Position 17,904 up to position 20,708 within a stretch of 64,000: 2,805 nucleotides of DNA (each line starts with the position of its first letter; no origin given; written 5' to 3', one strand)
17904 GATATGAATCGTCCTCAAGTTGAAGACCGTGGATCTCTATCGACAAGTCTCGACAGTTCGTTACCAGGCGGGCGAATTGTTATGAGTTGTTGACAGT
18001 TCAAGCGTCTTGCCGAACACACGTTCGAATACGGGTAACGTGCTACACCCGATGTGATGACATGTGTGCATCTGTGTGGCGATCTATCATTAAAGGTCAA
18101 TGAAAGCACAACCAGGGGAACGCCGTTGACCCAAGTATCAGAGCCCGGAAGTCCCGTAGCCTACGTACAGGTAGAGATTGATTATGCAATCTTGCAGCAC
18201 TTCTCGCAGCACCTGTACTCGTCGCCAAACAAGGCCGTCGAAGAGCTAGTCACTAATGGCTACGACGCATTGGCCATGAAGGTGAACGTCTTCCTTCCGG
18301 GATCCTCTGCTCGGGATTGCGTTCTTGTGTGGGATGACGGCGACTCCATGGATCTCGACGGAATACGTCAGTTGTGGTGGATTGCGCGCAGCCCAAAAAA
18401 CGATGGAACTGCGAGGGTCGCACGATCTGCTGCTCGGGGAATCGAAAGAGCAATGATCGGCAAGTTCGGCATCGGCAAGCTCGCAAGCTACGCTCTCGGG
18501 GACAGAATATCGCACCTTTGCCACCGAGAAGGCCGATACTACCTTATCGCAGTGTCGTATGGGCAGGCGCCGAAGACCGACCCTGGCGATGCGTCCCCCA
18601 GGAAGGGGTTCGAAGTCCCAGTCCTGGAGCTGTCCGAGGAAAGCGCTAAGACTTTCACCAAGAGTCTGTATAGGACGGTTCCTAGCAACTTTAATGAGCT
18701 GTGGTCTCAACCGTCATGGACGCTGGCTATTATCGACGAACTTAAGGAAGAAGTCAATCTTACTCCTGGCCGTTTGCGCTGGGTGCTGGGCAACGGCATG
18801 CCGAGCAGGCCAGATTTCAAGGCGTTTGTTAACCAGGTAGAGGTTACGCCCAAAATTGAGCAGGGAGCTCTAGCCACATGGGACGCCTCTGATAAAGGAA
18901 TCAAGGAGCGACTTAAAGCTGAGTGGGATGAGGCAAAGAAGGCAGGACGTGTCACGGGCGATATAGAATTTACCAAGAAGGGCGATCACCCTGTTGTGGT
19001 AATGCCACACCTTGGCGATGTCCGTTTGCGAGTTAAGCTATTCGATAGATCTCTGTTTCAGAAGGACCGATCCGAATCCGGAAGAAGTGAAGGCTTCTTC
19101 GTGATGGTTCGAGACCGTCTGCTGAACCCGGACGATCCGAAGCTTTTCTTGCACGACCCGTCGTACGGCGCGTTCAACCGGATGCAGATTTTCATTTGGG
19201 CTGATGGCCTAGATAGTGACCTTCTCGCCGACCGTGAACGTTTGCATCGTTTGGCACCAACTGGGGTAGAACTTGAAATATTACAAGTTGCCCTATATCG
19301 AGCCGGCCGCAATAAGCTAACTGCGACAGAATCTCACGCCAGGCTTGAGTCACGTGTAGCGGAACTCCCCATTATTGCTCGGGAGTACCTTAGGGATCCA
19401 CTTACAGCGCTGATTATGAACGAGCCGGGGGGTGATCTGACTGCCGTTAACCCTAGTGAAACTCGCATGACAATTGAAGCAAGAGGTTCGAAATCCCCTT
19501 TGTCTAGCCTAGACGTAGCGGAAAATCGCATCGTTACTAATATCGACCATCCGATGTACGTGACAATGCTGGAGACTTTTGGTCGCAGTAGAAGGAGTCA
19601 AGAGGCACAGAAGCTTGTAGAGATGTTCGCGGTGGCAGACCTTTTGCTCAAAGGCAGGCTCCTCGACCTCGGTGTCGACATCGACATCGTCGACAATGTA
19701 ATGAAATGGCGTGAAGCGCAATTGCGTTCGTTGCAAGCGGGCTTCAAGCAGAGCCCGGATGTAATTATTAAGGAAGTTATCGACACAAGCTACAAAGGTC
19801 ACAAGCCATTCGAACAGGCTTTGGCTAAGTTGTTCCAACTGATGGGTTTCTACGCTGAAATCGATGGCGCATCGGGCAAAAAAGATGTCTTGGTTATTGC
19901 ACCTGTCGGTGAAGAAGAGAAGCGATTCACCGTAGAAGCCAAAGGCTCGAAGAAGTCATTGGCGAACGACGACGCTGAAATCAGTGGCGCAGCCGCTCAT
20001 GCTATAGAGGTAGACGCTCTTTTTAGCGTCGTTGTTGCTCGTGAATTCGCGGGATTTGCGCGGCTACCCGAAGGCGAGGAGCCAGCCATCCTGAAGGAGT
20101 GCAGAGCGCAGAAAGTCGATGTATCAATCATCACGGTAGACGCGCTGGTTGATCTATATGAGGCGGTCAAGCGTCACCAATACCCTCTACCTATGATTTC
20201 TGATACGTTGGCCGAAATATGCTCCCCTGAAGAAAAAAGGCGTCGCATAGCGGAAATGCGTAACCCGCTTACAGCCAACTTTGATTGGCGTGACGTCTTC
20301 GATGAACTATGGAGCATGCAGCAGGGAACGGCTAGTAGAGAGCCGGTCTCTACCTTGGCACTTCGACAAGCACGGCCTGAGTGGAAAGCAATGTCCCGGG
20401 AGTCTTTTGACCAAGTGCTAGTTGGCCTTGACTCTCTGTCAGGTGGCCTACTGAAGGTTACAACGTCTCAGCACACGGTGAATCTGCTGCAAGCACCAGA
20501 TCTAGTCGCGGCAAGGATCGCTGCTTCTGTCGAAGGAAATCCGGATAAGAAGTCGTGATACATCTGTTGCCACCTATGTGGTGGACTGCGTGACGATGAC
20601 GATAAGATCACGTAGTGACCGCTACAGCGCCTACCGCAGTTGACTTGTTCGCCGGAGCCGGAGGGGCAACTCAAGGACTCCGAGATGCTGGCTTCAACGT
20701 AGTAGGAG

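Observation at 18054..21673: GHKL-ATPase/Mrr-like nuclease fusion next to a C5-cytosine methyltransferase: candidate uncharacterised ATP-dependent restriction module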

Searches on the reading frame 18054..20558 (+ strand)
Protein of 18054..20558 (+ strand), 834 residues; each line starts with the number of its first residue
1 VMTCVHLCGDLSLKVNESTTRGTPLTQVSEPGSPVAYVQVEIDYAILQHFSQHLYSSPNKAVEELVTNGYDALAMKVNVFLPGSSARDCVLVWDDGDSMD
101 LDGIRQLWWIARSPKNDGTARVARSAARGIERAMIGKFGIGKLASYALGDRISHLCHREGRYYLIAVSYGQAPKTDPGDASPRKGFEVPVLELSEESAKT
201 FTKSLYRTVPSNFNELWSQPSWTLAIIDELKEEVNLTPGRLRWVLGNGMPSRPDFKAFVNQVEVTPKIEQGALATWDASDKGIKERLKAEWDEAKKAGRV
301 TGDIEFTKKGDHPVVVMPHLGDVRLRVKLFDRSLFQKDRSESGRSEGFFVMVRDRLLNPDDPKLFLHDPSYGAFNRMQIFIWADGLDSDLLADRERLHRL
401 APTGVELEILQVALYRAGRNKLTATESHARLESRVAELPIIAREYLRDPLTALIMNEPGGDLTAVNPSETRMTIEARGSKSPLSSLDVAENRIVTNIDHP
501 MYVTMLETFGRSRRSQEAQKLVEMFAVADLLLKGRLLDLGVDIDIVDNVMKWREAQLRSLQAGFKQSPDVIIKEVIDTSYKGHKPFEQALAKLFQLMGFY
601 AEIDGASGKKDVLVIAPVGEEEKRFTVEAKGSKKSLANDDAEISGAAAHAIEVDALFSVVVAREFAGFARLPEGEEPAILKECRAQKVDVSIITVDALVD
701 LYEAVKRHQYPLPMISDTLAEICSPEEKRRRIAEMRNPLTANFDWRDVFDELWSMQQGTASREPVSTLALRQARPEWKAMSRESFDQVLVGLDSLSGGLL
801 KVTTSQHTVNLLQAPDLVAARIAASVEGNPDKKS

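Call 6: search_protein_families(library=pfam, proteins=[window:18054-20558:+], max_evalue=0.01)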
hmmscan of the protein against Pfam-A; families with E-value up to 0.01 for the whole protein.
window:18054-20558:+ (834 aa): 1 family
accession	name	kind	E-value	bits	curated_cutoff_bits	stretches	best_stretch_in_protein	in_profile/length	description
PF13589.12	HATPase_c_3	-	8.2e-11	42.5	25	1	56-169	2-105/137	Histidine kinase-, DNA gyrase B-, and HSP90-like ATPase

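Call 7: search_protein_families(library=padloc, proteins=[window:18054-20558:+], max_evalue=0.01)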
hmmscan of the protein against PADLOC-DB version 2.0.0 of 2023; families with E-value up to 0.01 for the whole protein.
window:18054-20558:+ (834 aa): 1 family
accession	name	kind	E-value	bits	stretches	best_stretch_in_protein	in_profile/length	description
PDLC03419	REase_II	-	1.5e-06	24.8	1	40-160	7-123/695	Type II restriction enzyme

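Call 8: search_protein_families(library=ncbifam, proteins=[window:18054-20558:+], max_evalue=0.01)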
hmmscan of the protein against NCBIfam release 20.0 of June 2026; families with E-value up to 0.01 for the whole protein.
window:18054-20558:+ (834 aa): 3 families
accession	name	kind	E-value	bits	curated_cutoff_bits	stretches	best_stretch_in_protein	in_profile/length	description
NF050001.1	restrict_BbrUII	equivalog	1.8e-12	46.6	550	1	39-160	2-118/659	BbrUII/HgiDII family restriction enzyme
NF010683.0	PRK14083.1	equivalog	1.3e-06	27.2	455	1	46-155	15-127/604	HSP90 family protein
NF047352.1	P_loop_sacsin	domain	2e-05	24.9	50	1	61-152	3-77/80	sacsin N-terminal ATP-binding-like domain-containing protein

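Call 9: search_solved_structures(query=window:18054-20558:+, max_evalue=1, show_alignments=2)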
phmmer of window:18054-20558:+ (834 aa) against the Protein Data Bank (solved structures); distinct sequences matched with E-value up to 1: 84 (the best 60 are shown).
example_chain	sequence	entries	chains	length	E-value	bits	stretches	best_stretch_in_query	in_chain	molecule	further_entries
5ggz_B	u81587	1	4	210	0.0059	18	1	81-200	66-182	Heat shock protein HSP 90-alpha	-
6gqs_A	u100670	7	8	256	0.0094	17.3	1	81-210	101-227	Heat shock protein HSP 90-alpha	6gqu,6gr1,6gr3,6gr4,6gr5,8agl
7h9k_A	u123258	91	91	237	0.015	16.6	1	81-216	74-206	Heat shock protein HSP 90-alpha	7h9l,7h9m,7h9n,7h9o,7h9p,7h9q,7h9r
3bm9_A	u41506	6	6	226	0.015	16.6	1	81-211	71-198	Heat shock protein HSP 90-alpha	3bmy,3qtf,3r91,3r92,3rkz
1byq_A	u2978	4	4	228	0.016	16.6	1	81-211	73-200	PROTEIN (HEAT SHOCK PROTEIN 90) | HEAT SHOCK PROTEIN 90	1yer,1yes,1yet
21fd_A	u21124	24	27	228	0.016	16.6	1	81-211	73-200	Heat shock protein HSP 90-alpha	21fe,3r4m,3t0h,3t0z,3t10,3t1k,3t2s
3inw_A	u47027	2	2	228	0.016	16.6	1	81-211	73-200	Heat shock protein HSP 90-alpha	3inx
3b24_A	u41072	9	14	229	0.016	16.5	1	81-211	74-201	Heat shock protein HSP 90-alpha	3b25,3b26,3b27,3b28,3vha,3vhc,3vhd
4eeh_A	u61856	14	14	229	0.016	16.5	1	81-211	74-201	Heat shock protein HSP 90-alpha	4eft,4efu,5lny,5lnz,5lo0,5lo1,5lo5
6tn4_AAA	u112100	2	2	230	0.016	16.5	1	81-211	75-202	Heat shock protein HSP 90-alpha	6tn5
4b7p_A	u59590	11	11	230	0.016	16.5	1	81-211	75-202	HEAT SHOCK PROTEIN HSP 90-ALPHA | HSP90AA1 PROTEIN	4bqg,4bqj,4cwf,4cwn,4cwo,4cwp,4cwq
5j82_A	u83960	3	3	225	0.016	16.5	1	81-209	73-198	Heat shock protein HSP 90-alpha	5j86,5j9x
4awo_A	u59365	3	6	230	0.016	16.5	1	81-211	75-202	HEAT SHOCK PROTEIN HSP 90-ALPHA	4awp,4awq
8jr7_A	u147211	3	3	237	0.016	16.5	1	81-210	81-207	Heat shock protein HSP 90-alpha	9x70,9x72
4egh_A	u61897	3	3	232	0.016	16.5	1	81-211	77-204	Heat shock protein HSP 90-alpha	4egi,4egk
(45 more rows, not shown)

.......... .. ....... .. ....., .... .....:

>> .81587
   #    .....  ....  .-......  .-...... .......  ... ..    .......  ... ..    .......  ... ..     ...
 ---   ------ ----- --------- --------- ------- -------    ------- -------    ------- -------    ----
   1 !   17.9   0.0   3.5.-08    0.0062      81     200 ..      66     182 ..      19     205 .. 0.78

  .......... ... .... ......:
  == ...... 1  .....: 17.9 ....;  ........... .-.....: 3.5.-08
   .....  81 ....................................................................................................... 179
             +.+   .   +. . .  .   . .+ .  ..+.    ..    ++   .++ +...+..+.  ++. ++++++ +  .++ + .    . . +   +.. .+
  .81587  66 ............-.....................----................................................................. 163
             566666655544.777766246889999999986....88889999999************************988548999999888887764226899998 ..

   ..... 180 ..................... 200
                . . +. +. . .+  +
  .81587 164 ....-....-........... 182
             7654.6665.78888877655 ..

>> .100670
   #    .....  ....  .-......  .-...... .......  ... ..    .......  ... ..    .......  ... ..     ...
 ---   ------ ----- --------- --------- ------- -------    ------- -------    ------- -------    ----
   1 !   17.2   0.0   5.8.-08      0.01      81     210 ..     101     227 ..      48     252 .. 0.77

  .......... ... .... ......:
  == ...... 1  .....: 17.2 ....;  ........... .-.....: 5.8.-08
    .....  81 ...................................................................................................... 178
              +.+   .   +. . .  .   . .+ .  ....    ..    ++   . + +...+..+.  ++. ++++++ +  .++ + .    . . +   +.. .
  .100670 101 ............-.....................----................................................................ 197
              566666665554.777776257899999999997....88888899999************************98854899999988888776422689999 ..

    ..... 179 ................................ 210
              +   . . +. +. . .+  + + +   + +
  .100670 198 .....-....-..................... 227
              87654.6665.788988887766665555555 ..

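Call 10: find_homologous_proteins(query=window:18054-20558:+)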
Query window:18054-20558:+ (834 aa): 679 proteins with E <= 0.001 among 8000 candidates; the best 120 are listed.
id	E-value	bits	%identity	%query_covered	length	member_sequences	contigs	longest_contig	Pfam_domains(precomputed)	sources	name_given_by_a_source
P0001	0.0e+0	1773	100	94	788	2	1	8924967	PF13589.13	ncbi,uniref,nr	ncbi:ATP-binding protein [Saccharothrix saharensis]|uniref:ATP-binding protein n=1 Tax=Saccharothrix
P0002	0.0e+0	1644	89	97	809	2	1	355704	PF13589.13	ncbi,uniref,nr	ncbi:ATP-binding protein [Saccharothrix tamanrassetensis]|uniref:ATP-binding protein n=1 Tax=Sacchar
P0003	0.0e+0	1161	62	96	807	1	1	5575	PF13589.13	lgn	-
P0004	0.0e+0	1109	62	96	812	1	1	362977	PF13589.13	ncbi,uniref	ncbi:ATP-binding protein [Actinosynnema sp. NPDC020468]|uniref:ATP-binding protein n=1 Tax=Actinosyn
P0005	0.0e+0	1043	58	95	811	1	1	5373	PF13589.13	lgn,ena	-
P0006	3.3e-269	913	52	96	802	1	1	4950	PF13589.13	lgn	-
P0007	7.7e-244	830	51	94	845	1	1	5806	PF13589.13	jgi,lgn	jgi:hypothetical protein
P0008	8.8e-244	829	49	95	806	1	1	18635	PF13589.13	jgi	jgi:Histidine kinase-, DNA gyrase B-, and HSP90-like ATPase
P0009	2.8e-239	815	49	95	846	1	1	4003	PF13589.13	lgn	-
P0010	7.8e-238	810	49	96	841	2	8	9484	PF13589.13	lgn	-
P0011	8.3e-238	810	49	97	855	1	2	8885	PF13589.13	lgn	-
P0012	1.3e-237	809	49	97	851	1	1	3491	PF13589.13,PF04471.19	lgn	-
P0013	1.1e-236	806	47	97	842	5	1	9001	PF13589.13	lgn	-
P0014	2.8e-236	805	48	99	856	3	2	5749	PF13589.13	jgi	jgi:hypothetical protein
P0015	2.9e-234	798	49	98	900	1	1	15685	PF13589.13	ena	-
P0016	3.1e-232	791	48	96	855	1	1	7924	PF13589.13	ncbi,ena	-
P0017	1.9e-231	789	46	97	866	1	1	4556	PF13589.13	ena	-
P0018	2.5e-230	785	49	94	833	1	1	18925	PF13589.13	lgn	-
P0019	5.8e-229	780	47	95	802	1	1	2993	PF13589.13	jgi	jgi:hypothetical protein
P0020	9.6e-229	780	48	95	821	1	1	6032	PF13589.13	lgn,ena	-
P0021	9.1e-228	776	48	94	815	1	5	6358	PF13589.13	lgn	-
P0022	3.5e-226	771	47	96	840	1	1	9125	PF13589.13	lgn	-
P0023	5.4e-226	771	47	96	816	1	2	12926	PF13589.13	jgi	jgi:hypothetical protein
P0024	6.7e-226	770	47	96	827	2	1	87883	PF13589.13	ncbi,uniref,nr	ncbi:ATP-binding protein [Curtobacterium sp. C2H10]|uniref:ATP-binding protein n=1 Tax=Curtobacteriu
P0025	2.5e-225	768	47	95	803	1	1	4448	PF13589.13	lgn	-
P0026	9.5e-220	750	45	97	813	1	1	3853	PF13589.13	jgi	jgi:hypothetical protein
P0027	6.7e-219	747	47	97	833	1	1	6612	PF13589.13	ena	-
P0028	2.2e-217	742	46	97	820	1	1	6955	PF13589.13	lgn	-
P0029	3.6e-217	741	46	97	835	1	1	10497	PF13589.13,PF04471.19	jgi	jgi:hypothetical protein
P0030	2.5e-216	739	45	95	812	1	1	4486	PF13589.13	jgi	jgi:hypothetical protein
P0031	1.6e-213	729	45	95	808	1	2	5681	PF13589.13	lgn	-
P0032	9.8e-213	727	44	98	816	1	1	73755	PF13589.13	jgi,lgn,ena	-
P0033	1.4e-212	726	44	95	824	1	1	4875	PF13589.13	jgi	jgi:hypothetical protein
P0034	7.0e-212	724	46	98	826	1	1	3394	PF13589.13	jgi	jgi:Histidine kinase-, DNA gyrase B-, and HSP90-like ATPase/Restriction endonuclease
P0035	9.6e-212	723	46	96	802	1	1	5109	PF13589.13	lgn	-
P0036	1.7e-211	723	45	95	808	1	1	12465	PF13589.13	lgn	-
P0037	1.9e-210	719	46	97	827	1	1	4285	PF13589.13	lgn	-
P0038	1.0e-209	717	45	95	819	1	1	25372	PF13589.13,PF04471.19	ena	-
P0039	2.5e-209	715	45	96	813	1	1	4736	PF13589.13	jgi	jgi:Holliday junction resolvase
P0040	1.7e-207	709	44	98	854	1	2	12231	PF13589.13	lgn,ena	-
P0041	1.2e-206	707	45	95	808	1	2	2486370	PF13589.13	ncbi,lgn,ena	-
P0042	1.6e-206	706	45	95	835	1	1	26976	PF13589.13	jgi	jgi:hypothetical protein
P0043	2.2e-206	706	45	95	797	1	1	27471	PF13589.13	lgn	-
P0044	6.8e-205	701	45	96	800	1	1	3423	PF13589.13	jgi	jgi:hypothetical protein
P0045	1.1e-204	700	45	96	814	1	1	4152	PF13589.13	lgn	-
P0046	1.4e-204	700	46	95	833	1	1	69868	PF13589.13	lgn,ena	-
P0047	1.7e-204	699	45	96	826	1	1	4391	PF13589.13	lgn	-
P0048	1.1e-203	697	44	95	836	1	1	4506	PF13589.13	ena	-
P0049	1.7e-203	696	44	96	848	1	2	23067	PF13589.13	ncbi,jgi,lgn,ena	-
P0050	1.7e-203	696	45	95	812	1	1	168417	PF13589.13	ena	-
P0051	7.7e-203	694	44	96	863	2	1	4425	PF13589.13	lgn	-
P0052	1.3e-202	693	44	97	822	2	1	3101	PF13589.13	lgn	-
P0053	2.4e-202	692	44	96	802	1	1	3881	PF13589.13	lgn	-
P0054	3.6e-201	688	44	97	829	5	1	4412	PF13589.13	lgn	-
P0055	4.9e-201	688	44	95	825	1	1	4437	PF13589.13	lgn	-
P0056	5.8e-201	688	44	96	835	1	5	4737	PF13589.13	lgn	-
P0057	6.8e-199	681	45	97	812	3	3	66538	PF13589.13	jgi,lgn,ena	jgi:hypothetical protein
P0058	2.1e-198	679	44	96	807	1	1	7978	PF13589.13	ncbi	-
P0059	2.3e-198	679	43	96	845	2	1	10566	PF13589.13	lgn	-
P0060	5.3e-198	678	44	97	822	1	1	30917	PF13589.13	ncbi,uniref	ncbi:hypothetical protein GCM10023200_52090 [Actinomycetospora chlora]|uniref:Restriction endonuclea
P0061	1.9e-197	676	44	96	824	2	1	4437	PF13589.13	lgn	-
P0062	4.1e-197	675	44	95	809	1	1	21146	PF13589.13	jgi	jgi:Histidine kinase-, DNA gyrase B-, and HSP90-like ATPase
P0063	6.0e-197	675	43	94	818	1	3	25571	PF13589.13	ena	-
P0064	1.2e-196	673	42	96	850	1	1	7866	PF13589.13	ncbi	ncbi:ATP-binding protein [Patulibacter sp. S7RM1-6]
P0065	1.4e-196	673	43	96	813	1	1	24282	PF13589.13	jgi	jgi:hypothetical protein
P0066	6.1e-196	671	44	96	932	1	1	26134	PF13589.13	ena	-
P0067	1.7e-195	670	44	95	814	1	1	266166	PF13589.13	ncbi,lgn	-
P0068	5.2e-195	668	42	94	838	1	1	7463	PF13589.13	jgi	jgi:hypothetical protein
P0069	9.3e-195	667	44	96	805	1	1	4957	PF13589.13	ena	-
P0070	7.1e-193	661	41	96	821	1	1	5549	PF13589.13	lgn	-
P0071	1.1e-192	660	41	96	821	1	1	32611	PF13589.13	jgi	jgi:hypothetical protein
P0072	1.3e-192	660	43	95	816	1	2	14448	PF13589.13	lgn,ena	-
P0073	3.8e-192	659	43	95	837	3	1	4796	PF13589.13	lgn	-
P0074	3.8e-192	659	42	97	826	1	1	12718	PF13589.13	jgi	jgi:hypothetical protein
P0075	5.4e-192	658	44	96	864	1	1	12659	PF13589.13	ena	-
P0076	5.7e-192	658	41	78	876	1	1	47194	PF13589.13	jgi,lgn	jgi:hypothetical protein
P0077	5.7e-192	658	44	95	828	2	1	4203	PF13589.13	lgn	-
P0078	3.2e-191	656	43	95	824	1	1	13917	PF13589.13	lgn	-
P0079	3.7e-191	655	43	96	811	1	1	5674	PF13589.13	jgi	jgi:hypothetical protein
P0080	3.9e-191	655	41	97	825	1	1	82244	PF13589.13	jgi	jgi:Histidine kinase-, DNA gyrase B-, and HSP90-like ATPase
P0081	9.0e-191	654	44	98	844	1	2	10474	PF13589.13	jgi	jgi:uncharacterized protein YjiS (DUF1127 family)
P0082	1.4e-190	653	43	95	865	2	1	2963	PF13589.13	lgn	-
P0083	1.6e-190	653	42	96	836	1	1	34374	PF13589.13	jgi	jgi:hypothetical protein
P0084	2.9e-190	652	42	94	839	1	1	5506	PF13589.13,PF04471.19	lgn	-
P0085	8.6e-190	651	42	97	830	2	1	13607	PF13589.13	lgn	-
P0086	1.3e-189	650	42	100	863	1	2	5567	PF13589.13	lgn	-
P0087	1.7e-189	650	42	95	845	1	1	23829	PF13589.13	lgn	-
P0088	2.1e-189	650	43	96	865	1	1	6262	PF13589.13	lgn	-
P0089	9.1e-189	647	42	96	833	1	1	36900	PF13589.13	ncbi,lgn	-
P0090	9.4e-189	647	43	95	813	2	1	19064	PF13589.13,PF04471.19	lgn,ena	-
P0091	1.5e-188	647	43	96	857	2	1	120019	PF13589.13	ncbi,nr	ncbi:MAG: ATP-binding protein [Mycobacteriales bacterium]|nr:ATP-binding protein [Mycobacteriales ba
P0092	1.5e-188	647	42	95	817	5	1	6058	PF13589.13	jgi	-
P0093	1.6e-188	647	43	96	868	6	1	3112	PF13589.13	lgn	-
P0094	1.8e-188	646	41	96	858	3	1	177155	PF09254.19,PF13589.13,PF04471.19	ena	-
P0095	2.1e-188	646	42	96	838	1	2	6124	PF13589.13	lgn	-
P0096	2.3e-188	646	43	95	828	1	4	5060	PF13589.13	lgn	-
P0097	3.6e-188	645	42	99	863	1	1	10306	PF13589.13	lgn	-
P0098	4.6e-188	645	43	97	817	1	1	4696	PF13589.13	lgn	-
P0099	9.4e-188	644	41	97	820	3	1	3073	PF13589.13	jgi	-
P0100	1.4e-187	644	41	96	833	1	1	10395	PF13589.13,PF04471.19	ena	-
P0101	1.6e-187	643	42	96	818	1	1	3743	PF13589.13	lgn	-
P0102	2.0e-187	643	43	95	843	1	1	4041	PF13589.13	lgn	-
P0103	3.1e-187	642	40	97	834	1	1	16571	PF13589.13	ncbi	-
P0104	3.3e-187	642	42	95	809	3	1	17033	PF09254.19,PF13589.13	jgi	-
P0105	8.0e-187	641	42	96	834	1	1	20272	PF13589.13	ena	-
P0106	1.8e-186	640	43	95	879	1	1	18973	PF13589.13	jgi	jgi:hypothetical protein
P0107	2.1e-186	640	43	96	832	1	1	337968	PF13589.13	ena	-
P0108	2.4e-186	639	42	97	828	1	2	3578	PF13589.13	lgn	-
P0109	4.7e-186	638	41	96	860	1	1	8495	PF13589.13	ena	-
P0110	5.4e-186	638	40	95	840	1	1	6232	PF13589.13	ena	-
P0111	9.7e-186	637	41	96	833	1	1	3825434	PF13589.13,PF04471.19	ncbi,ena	-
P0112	2.5e-185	636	43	96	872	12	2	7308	PF13589.13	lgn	-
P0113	3.0e-185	636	41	97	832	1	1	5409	PF13589.13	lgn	-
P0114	3.8e-185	635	40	96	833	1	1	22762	PF13589.13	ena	-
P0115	5.5e-185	635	42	96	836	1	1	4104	PF13589.13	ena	-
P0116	7.9e-185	634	40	96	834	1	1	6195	PF13589.13,PF04471.19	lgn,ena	-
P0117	8.8e-185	634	41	96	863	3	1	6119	PF13589.13,PF04471.19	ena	-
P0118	1.2e-184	634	40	97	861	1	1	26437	PF13589.13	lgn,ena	-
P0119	1.4e-184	634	40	96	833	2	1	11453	PF13589.13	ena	-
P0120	1.5e-184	634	41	96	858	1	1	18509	PF13589.13,PF04471.19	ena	-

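Call 15: search_solved_structures(query=A2, max_evalue=1, show_alignments=0)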
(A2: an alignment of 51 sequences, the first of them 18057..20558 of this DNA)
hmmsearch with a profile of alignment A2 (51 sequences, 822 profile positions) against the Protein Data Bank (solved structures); distinct sequences matched with E-value up to 1: 144 (the best 60 are shown).
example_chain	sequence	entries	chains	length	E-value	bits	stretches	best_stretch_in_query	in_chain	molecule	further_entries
3ied_A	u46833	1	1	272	1.3e-06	30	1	69-182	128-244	Heat shock protein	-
2o1u_A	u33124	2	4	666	7.6e-06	27.4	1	59-144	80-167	Endoplasmin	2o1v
5uls_A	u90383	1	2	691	8.3e-06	27.3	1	59-144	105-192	Endoplasmin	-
7u4c_A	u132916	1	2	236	5.6e-05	24.5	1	70-140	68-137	Chaperone protein HtpG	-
5in9_A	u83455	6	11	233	7e-05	24.2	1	59-145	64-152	Endoplasmin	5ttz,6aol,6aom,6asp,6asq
1qy8_A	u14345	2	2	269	7.1e-05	24.2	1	59-145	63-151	Endoplasmin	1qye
1tbw_A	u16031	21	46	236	7.2e-05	24.2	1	59-145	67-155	Endoplasmin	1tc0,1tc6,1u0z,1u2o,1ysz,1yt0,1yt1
1yt2_A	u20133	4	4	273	7.4e-05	24.1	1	59-144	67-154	Endoplasmin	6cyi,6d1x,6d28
7c04_A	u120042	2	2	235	9.9e-05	23.7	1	34-141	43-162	Heat shock protein 75 kDa, mitochondrial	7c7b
5f3k_A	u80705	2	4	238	0.0001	23.7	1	34-141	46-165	Heat shock protein 75 kDa, mitochondrial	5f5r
7ull_A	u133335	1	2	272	0.0001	23.7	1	61-144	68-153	Endoplasmin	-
4nh9_A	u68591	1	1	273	0.0001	23.7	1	61-144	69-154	Endoplasmin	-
7krj_A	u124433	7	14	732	0.00014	23.3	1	68-144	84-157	Heat shock protein HSP 90-alpha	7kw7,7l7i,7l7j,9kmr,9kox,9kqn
8ffv_A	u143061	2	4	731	0.00014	23.2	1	68-144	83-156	Heat shock protein HSP 90-alpha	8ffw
9w5i_A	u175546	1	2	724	0.00015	23.2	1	72-144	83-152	Heat shock protein HSP 90-beta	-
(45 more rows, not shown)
